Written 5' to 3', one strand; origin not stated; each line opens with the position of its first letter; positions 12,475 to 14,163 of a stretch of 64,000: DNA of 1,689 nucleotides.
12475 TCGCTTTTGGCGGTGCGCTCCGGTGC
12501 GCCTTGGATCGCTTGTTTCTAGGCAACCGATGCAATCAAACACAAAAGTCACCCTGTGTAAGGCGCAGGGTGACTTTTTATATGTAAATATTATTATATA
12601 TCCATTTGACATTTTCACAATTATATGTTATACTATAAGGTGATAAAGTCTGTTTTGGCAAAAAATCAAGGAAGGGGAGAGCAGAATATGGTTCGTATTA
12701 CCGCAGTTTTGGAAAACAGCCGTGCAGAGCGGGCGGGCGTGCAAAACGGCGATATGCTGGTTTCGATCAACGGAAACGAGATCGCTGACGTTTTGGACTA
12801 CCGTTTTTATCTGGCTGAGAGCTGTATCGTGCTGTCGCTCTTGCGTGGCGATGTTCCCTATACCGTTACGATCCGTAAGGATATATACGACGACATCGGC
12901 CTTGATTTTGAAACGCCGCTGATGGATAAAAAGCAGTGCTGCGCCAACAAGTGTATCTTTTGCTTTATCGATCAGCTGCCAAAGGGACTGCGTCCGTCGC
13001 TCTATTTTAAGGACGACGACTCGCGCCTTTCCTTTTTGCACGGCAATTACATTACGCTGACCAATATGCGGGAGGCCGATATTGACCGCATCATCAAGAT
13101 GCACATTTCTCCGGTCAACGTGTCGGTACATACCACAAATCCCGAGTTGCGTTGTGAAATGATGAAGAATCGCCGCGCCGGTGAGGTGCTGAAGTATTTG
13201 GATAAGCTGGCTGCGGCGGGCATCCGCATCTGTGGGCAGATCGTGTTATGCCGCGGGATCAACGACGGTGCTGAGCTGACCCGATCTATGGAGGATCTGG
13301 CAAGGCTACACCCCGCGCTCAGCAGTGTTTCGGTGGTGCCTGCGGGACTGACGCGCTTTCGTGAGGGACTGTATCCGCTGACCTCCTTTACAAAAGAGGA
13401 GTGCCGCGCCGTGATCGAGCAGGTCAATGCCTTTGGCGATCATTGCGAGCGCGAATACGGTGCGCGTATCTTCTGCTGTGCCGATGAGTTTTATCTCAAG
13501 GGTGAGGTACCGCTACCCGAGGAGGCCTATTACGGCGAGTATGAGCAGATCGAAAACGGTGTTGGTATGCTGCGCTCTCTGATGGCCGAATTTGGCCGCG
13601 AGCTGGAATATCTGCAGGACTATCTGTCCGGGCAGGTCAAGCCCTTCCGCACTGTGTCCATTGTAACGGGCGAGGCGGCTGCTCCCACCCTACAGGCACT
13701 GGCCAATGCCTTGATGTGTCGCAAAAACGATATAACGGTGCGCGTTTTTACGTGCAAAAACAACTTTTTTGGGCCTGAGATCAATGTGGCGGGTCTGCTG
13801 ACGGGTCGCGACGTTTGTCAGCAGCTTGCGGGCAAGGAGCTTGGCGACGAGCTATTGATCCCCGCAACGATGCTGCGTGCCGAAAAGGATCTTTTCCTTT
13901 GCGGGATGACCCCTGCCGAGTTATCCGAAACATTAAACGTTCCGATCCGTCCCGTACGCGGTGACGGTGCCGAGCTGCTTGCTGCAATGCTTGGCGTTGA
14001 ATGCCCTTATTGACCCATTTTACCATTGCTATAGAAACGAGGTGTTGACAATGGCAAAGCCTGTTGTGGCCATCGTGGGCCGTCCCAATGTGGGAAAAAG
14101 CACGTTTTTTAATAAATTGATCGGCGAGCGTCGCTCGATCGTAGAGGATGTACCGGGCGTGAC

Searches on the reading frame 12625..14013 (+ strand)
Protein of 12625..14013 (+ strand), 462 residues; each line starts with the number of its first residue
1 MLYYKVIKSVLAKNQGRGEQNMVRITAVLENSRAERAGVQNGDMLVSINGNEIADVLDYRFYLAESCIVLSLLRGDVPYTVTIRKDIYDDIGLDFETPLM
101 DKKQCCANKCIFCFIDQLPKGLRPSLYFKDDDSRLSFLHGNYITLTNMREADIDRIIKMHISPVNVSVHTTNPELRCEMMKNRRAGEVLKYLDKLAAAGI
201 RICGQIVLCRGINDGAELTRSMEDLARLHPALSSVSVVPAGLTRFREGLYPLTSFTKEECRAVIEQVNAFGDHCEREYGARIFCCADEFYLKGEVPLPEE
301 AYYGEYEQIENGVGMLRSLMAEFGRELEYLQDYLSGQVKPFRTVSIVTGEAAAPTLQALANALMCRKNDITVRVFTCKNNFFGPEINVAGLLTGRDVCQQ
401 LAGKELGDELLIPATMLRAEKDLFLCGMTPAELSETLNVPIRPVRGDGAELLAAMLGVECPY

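Call 101: search_protein_families(library=pfam, proteins=[window:12625-14013:+], max_evalue=0.0001)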
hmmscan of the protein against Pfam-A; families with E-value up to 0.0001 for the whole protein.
window:12625-14013:+ (462 aa): 5 families
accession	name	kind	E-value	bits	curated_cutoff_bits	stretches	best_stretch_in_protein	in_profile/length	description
PF04459.17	DUF512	-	3.4e-67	226.1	25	1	238-445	1-201/202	Protein of unknown function (DUF512)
PF19238.5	Radical_SAM_2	-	7.5e-67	224.2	26.7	1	85-235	1-151/151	Radical SAM-like domain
PF17820.7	PDZ_6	-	7.9e-12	45.2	27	1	24-74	1-54/54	PDZ domain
PF04055.27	Radical_SAM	-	6.6e-07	30.1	29.5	1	146-215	90-157/166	Radical SAM superfamily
PF00595.29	PDZ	-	6.7e-05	23.6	23.2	0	18-56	23-60/81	PDZ domain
